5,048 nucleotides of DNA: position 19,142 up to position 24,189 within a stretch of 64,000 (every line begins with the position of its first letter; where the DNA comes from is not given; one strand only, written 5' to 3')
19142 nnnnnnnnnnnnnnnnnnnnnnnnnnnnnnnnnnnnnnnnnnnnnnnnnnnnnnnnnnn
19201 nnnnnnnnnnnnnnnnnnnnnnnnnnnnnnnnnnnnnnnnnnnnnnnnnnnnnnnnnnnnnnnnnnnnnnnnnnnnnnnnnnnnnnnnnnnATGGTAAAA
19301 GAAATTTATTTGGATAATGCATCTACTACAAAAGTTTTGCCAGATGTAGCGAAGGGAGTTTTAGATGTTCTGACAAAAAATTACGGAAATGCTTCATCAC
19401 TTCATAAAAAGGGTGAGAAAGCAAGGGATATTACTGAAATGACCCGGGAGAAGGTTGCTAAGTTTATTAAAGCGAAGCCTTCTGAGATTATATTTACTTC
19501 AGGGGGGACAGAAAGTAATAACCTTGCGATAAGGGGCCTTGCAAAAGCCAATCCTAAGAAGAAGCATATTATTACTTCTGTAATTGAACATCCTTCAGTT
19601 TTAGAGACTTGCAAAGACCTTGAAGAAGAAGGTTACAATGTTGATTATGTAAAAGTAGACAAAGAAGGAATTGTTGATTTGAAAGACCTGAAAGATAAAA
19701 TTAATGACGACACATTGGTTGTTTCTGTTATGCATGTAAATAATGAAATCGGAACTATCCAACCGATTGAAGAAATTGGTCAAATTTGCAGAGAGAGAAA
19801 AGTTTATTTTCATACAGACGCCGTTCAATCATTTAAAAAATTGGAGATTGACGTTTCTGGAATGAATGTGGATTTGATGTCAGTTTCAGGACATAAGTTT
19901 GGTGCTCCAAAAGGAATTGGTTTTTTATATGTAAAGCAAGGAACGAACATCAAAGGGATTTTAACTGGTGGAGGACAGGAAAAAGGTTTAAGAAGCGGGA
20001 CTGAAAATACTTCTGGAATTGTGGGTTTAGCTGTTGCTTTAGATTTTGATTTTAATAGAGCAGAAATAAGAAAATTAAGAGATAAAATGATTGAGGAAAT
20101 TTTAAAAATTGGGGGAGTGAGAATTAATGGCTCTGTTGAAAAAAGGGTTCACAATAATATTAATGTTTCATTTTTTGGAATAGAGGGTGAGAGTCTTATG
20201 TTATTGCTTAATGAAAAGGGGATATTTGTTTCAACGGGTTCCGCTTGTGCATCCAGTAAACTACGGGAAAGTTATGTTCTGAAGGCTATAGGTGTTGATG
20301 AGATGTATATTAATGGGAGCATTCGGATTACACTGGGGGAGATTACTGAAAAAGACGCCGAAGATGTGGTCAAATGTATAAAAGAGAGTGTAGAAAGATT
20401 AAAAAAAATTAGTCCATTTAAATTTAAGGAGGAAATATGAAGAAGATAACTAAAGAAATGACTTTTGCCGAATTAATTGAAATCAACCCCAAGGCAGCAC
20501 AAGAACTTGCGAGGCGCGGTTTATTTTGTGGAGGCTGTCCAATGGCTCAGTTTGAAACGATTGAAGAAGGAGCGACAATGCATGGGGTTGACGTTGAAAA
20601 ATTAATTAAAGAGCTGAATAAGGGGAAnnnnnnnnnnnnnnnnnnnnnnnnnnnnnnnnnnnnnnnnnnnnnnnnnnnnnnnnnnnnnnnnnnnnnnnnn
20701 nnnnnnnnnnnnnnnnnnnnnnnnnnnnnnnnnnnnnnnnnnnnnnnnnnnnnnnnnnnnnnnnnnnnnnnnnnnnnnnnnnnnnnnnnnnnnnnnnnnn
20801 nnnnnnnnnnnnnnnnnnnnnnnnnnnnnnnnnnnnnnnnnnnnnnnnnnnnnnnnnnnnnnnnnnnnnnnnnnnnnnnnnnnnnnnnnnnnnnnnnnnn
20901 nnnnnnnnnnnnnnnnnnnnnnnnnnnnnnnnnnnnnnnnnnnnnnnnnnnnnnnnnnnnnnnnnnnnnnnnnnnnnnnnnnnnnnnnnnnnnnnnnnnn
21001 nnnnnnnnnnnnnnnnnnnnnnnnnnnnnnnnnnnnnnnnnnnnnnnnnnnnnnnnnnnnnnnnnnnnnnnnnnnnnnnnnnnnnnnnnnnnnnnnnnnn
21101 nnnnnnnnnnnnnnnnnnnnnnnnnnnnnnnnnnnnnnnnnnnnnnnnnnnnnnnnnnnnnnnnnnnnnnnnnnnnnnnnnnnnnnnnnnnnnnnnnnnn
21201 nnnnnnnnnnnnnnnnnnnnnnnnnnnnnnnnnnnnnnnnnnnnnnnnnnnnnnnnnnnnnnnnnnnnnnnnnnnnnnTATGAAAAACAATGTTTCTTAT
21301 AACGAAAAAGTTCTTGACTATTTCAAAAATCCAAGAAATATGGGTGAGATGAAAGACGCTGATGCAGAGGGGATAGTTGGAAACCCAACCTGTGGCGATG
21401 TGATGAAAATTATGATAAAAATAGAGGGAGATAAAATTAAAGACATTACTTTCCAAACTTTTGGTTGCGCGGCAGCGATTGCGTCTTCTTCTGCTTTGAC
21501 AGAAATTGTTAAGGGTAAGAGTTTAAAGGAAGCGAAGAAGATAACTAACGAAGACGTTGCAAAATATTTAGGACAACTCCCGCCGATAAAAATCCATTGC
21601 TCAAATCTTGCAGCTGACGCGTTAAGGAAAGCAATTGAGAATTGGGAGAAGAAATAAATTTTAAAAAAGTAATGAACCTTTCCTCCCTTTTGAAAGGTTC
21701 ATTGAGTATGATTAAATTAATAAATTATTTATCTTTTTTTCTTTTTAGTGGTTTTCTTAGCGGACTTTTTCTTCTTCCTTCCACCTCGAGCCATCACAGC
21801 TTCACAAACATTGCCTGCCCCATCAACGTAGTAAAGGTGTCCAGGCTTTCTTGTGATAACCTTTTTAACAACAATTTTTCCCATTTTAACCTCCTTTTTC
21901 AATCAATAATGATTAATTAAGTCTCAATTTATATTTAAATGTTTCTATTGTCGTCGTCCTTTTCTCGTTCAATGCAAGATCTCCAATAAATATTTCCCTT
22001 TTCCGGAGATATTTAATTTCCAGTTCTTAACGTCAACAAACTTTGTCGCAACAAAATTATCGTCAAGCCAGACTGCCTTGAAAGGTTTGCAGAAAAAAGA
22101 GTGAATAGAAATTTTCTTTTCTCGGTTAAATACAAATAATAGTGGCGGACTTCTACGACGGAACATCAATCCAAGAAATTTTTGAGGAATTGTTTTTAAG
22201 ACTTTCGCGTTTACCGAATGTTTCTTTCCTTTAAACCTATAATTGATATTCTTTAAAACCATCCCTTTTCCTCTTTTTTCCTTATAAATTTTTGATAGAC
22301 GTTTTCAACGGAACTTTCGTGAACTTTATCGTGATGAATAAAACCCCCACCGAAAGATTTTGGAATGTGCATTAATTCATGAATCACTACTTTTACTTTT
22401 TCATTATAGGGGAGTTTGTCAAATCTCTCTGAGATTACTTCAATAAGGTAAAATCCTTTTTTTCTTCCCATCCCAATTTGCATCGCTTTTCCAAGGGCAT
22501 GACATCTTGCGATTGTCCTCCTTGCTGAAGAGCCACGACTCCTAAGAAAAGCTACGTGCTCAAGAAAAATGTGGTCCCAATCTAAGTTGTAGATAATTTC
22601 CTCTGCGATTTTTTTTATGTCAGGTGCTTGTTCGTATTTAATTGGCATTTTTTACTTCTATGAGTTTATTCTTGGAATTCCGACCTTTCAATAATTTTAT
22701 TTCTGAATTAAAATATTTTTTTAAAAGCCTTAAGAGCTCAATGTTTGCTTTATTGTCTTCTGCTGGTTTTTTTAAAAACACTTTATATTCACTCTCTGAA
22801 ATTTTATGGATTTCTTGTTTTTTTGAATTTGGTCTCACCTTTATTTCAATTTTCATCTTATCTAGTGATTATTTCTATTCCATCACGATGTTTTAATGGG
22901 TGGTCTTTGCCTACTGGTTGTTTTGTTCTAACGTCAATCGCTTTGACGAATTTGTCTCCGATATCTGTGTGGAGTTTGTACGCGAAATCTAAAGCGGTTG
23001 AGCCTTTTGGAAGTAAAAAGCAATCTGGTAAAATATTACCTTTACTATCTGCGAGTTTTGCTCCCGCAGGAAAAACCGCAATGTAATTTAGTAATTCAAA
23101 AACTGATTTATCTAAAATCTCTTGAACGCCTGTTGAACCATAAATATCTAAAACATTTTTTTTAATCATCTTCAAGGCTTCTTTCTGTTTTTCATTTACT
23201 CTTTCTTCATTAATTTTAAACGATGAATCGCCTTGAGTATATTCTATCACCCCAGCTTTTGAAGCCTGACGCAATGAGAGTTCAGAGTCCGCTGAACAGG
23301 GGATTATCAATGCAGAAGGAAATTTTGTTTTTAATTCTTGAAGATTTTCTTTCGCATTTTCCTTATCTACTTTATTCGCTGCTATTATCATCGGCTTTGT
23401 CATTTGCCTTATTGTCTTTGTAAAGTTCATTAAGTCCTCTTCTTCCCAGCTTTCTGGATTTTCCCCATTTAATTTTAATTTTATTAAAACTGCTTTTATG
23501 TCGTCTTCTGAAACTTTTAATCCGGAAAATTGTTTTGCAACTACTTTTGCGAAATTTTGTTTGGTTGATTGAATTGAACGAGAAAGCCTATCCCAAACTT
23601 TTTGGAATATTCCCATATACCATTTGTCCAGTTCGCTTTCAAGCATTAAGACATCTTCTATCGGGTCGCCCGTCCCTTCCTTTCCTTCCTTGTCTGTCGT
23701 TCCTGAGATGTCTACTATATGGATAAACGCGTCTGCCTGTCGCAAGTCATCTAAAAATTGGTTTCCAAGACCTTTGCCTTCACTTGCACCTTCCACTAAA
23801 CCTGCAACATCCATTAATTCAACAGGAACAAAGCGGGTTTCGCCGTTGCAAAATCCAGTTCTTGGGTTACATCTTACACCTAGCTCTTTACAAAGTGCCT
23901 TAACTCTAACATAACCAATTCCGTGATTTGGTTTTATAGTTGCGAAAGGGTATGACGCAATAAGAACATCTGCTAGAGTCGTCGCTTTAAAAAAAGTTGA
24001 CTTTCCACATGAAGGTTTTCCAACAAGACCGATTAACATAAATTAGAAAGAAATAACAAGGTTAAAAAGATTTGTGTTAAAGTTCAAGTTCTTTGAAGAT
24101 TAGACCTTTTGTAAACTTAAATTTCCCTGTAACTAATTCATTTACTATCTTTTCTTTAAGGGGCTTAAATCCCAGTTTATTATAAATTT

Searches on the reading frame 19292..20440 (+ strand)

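Call 12: search_protein_families(library=pfam, proteins=[window:19292-20440:+], max_evalue=0.001)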
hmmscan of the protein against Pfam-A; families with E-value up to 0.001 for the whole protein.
window:19292-20440:+ (382 aa): 4 families
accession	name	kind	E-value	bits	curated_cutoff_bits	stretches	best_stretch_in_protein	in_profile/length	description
PF00266.25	Aminotran_5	-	1.1e-86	291.5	21.5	1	5-349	1-360/371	Aminotransferase class-V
PF00155.27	Aminotran_1_2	-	1.2e-09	38.3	19.7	1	48-176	44-185/361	Aminotransferase class I and II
PF01212.27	Beta_elim_lyase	-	2.9e-06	27.3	27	1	65-202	49-199/288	Beta-eliminating lyase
PF01041.23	DegT_DnrJ_EryC1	-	7.4e-06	25.9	19.8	1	53-181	31-150/360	DegT/DnrJ/EryC1/StrS aminotransferase family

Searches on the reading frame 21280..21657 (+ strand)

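Call 12: search_protein_families(library=pfam, proteins=[window:21280-21657:+], max_evalue=0.001)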
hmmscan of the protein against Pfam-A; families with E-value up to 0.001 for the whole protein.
window:21280-21657:+ (125 aa): 1 family
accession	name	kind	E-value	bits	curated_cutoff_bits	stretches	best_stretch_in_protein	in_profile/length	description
PF01592.21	NifU_N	-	2.1e-48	164.1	22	1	7-125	2-123/127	NifU-like N terminal domain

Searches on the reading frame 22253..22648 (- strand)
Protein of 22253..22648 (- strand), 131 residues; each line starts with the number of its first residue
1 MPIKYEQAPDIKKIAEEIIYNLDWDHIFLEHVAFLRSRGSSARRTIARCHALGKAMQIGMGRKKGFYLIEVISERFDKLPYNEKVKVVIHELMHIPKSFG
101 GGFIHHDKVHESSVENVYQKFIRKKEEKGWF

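Call 12: search_protein_families(library=pfam, proteins=[window:22253-22648:-], max_evalue=0.001)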
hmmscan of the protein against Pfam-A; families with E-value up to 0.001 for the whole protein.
window:22253-22648:- (131 aa): 1 family
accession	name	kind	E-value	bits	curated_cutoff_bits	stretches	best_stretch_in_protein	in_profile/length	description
PF18894.6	PhageMetallopep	-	4.9e-21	75.7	23.7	1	4-107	2-111/134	Putative phage metallopeptidase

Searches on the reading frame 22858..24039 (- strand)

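Call 12: search_protein_families(library=pfam, proteins=[window:22858-24039:-], max_evalue=0.001)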
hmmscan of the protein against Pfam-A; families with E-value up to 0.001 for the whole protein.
window:22858-24039:- (393 aa): 4 families
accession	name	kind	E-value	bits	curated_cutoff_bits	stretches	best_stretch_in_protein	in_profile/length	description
PF08438.16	YGR210-like_G4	-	3.2e-35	121.3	24.7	1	220-324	1-105/108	Obg-like GTPase YGR210-like, G4 motif-containing domain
PF01926.29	MMR_HSR1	-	5e-16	59.2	21.9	1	3-115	2-86/113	50S ribosome-binding GTPase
PF02824.27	TGS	-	1.3e-13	51.2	22.2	1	337-392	5-60/60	TGS domain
PF02421.24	FeoB_N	-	3.2e-06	27.2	27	0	3-40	3-40/156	Ferrous iron transport protein B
